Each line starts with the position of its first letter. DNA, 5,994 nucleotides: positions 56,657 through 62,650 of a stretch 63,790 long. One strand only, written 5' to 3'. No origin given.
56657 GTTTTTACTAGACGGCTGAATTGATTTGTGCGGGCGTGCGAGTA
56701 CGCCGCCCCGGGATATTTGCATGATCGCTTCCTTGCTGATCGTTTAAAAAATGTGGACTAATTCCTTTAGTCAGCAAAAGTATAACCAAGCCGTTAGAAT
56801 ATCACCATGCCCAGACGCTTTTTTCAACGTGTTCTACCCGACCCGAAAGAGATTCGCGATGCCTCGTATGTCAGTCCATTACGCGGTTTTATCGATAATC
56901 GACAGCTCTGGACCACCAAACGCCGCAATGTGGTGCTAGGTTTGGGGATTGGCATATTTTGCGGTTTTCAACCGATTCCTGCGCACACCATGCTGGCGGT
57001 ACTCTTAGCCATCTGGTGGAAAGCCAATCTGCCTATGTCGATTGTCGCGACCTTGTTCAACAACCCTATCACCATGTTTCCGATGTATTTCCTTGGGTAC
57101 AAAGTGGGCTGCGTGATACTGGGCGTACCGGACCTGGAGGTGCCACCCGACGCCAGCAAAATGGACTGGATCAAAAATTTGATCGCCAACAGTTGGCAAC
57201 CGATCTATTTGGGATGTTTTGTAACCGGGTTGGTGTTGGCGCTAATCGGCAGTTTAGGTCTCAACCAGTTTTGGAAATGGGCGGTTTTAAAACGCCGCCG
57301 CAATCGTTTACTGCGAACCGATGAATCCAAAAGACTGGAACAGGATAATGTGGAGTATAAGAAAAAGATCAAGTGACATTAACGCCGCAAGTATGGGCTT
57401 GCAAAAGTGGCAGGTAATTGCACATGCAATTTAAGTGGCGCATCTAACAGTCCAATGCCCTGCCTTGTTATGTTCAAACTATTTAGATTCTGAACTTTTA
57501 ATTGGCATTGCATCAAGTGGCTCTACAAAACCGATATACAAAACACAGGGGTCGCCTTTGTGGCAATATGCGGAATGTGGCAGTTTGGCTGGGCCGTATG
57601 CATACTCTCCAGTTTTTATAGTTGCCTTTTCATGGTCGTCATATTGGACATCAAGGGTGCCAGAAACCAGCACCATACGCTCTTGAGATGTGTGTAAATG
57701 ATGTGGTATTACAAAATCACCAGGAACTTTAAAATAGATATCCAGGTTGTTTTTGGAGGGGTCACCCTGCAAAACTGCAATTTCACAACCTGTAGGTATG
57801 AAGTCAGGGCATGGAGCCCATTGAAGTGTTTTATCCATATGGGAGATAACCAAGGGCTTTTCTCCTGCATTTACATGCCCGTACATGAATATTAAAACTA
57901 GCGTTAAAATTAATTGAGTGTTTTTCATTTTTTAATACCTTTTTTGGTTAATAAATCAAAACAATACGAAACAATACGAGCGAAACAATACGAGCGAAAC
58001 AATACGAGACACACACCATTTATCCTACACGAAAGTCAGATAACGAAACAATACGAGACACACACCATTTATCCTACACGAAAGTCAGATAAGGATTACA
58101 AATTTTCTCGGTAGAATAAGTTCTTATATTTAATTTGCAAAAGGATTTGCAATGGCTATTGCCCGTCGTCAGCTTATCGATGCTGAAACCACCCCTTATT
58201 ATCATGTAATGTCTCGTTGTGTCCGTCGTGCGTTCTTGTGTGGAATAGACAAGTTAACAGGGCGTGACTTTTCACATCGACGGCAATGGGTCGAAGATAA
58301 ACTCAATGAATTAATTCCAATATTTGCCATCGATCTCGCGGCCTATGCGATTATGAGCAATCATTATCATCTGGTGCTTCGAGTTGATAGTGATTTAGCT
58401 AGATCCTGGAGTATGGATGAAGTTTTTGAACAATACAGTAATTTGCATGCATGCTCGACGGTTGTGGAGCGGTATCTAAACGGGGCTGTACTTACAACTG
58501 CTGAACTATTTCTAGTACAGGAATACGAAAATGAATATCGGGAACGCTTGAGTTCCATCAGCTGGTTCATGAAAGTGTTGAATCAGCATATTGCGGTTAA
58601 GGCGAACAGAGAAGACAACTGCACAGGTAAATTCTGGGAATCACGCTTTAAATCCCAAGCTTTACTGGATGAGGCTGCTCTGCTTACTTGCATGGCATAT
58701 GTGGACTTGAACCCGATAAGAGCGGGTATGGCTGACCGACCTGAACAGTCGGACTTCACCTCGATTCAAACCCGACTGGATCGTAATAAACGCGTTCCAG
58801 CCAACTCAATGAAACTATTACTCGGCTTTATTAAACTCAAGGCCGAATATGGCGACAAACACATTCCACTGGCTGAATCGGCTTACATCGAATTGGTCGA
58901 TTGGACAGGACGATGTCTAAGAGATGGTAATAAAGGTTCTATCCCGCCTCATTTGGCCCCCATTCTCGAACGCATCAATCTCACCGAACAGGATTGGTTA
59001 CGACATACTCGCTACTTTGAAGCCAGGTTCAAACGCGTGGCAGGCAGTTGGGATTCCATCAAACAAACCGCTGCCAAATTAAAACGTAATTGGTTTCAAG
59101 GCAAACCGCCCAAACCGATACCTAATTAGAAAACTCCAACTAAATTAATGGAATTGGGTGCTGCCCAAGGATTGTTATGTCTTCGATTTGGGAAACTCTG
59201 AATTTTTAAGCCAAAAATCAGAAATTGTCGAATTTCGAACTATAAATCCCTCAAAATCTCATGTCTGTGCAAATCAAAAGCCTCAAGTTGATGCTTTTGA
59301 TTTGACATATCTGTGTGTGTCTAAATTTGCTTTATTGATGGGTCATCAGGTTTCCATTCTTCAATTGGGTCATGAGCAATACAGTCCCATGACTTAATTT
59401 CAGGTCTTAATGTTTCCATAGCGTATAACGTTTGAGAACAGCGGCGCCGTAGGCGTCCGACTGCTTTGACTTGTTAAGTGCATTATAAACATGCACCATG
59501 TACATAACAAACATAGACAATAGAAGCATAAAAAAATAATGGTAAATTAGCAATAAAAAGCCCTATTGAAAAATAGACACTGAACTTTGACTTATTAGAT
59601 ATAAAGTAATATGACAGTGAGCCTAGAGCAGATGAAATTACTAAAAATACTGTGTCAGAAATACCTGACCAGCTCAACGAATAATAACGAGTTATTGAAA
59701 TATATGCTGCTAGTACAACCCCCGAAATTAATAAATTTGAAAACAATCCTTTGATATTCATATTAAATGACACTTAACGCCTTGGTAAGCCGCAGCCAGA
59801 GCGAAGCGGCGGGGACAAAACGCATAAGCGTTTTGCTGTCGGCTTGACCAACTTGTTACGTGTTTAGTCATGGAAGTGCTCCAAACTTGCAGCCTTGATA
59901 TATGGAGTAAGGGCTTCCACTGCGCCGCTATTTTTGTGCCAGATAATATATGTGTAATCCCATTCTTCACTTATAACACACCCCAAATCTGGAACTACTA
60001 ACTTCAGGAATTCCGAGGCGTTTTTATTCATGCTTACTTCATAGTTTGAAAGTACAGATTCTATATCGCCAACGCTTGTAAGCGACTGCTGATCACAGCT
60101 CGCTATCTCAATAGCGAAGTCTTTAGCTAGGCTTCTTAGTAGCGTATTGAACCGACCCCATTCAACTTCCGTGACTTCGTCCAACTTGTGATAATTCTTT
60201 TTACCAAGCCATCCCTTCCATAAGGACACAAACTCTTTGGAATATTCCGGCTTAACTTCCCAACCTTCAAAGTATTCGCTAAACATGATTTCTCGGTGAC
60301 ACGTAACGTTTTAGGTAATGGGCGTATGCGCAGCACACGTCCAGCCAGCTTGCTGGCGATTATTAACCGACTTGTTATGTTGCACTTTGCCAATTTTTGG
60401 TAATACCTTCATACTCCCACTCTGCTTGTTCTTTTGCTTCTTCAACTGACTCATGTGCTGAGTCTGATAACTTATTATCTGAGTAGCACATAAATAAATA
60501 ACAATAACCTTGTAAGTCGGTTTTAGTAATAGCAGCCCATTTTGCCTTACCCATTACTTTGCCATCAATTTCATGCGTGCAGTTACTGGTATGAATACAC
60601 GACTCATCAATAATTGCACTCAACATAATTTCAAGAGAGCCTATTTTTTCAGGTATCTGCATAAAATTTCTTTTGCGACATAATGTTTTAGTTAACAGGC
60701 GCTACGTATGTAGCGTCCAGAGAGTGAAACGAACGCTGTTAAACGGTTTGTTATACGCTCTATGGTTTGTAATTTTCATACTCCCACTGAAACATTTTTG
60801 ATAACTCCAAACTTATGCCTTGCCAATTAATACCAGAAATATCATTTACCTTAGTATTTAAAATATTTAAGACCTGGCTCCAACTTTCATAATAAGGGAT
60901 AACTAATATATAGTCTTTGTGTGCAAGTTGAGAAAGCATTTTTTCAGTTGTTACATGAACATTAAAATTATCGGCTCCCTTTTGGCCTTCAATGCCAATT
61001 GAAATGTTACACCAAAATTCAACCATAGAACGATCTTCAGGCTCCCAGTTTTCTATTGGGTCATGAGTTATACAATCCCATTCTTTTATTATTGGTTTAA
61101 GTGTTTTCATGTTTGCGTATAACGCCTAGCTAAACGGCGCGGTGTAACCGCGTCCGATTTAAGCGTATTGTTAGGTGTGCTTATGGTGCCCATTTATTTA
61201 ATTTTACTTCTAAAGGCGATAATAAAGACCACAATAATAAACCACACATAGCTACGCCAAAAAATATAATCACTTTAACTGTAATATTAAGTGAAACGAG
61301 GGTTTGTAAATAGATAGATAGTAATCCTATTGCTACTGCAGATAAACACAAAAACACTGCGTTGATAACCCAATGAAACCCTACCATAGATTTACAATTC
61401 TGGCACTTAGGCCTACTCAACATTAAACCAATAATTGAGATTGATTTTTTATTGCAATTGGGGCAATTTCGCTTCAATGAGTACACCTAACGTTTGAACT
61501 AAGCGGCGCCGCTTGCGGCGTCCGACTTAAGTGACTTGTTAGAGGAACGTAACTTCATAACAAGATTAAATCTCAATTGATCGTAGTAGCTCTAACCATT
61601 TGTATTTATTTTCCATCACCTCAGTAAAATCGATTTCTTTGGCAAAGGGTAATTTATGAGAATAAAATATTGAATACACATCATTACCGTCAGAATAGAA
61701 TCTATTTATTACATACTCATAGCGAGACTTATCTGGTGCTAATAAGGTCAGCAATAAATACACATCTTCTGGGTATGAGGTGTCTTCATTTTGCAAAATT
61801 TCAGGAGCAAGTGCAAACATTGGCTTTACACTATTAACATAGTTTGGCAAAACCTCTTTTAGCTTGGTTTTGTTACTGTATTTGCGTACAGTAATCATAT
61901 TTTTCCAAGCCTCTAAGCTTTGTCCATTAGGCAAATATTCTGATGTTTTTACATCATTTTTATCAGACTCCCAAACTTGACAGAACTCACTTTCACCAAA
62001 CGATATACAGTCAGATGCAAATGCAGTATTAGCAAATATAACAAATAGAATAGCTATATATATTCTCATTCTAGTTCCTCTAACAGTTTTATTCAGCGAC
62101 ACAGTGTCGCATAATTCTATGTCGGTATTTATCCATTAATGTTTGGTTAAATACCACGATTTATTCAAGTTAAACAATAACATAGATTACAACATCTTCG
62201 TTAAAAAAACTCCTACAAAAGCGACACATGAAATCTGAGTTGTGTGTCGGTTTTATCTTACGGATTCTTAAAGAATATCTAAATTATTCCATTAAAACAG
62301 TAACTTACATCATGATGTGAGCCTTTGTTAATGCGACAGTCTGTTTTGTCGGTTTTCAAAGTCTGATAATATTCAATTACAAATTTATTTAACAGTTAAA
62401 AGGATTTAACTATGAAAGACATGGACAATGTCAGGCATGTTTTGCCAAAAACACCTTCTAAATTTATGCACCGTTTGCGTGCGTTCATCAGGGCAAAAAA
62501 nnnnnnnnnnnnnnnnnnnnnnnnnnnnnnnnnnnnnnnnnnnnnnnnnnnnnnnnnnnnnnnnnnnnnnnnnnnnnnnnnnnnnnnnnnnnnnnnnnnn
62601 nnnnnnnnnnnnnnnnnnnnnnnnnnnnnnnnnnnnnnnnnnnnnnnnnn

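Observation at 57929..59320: A ~1.4-kb segment with a long-form Y1/HUH transposase gene is embedded in the cassette array and truncates a cassette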

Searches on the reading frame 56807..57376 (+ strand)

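Call 5: search_protein_families(library=pfam, proteins=[window:56807-57376:+], max_evalue=0.01)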
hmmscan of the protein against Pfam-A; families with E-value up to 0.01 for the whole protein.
window:56807-57376:+ (189 aa): 1 family
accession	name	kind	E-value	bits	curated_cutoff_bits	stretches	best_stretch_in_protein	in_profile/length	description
PF09835.14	DUF2062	-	3.7e-35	121.5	27.4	1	28-164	7-146/147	Uncharacterized protein conserved in bacteria (DUF2062)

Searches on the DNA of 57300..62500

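Call 62: search_rna_families(source=window, start=57300, end=62500, threshold=evalue, max_evalue=1)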
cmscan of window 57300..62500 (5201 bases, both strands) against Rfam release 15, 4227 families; matches with E-value up to 1: 0.
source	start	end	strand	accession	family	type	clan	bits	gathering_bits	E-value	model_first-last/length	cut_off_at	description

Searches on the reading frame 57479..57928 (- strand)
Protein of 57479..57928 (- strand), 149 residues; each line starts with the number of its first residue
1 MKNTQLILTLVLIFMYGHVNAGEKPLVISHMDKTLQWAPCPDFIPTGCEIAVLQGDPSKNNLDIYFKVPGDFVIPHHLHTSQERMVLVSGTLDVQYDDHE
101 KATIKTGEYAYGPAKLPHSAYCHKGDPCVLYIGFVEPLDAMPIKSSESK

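Call 5: search_protein_families(library=pfam, proteins=[window:57479-57928:-], max_evalue=0.01)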
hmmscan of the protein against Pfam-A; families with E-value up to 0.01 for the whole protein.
window:57479-57928:- (149 aa): 3 families
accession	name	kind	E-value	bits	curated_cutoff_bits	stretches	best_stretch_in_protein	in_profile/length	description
PF07883.17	Cupin_2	-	3.9e-10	39.7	27.2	1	69-131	7-67/70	Cupin domain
PF12973.13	Cupin_7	-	4e-08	33.5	27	1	33-132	9-99/105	ChrR Cupin-like domain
PF14499.12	DUF4437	-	1.3e-06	28.3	24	1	33-132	142-241/250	Domain of unknown function (DUF4437)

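Call 31: find_encoding_contigs(protein=window:57479-57928:-, flank=6000, max_places=10)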
Protein window:57479-57928:- (149 aa): 5 contigs read that carry it; 3 places shown.
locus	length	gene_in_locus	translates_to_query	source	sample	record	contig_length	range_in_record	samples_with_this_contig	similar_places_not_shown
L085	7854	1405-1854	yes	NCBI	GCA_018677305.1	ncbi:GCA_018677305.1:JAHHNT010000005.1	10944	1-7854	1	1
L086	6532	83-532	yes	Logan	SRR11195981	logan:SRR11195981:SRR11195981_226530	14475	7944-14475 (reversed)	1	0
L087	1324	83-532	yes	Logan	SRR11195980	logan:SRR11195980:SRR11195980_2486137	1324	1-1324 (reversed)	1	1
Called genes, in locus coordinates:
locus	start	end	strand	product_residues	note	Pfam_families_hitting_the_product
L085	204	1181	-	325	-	-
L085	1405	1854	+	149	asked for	PF14499:DUF4437 (weak), PF12973:Cupin_7, PF07883:Cupin_2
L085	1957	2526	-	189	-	PF09835:DUF2062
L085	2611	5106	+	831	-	PF13567:DUF4131, PF03772:Competence, PF00753:Lactamase_B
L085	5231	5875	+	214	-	PF01618:MotA_ExbB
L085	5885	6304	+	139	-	PF02472:ExbD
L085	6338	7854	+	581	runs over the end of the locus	PF00664:ABC_membrane, PF00005:ABC_tran, PF02463:SMC_N (weak)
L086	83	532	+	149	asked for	PF14499:DUF4437 (weak), PF12973:Cupin_7, PF07883:Cupin_2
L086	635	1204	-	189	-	PF09835:DUF2062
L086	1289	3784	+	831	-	PF13567:DUF4131, PF03772:Competence, PF00753:Lactamase_B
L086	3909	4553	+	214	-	PF01618:MotA_ExbB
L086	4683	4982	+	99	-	PF02472:ExbD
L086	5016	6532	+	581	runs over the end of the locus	PF00664:ABC_membrane, PF00005:ABC_tran, PF02463:SMC_N (weak)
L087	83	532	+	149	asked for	PF14499:DUF4437 (weak), PF12973:Cupin_7, PF07883:Cupin_2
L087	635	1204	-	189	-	PF09835:DUF2062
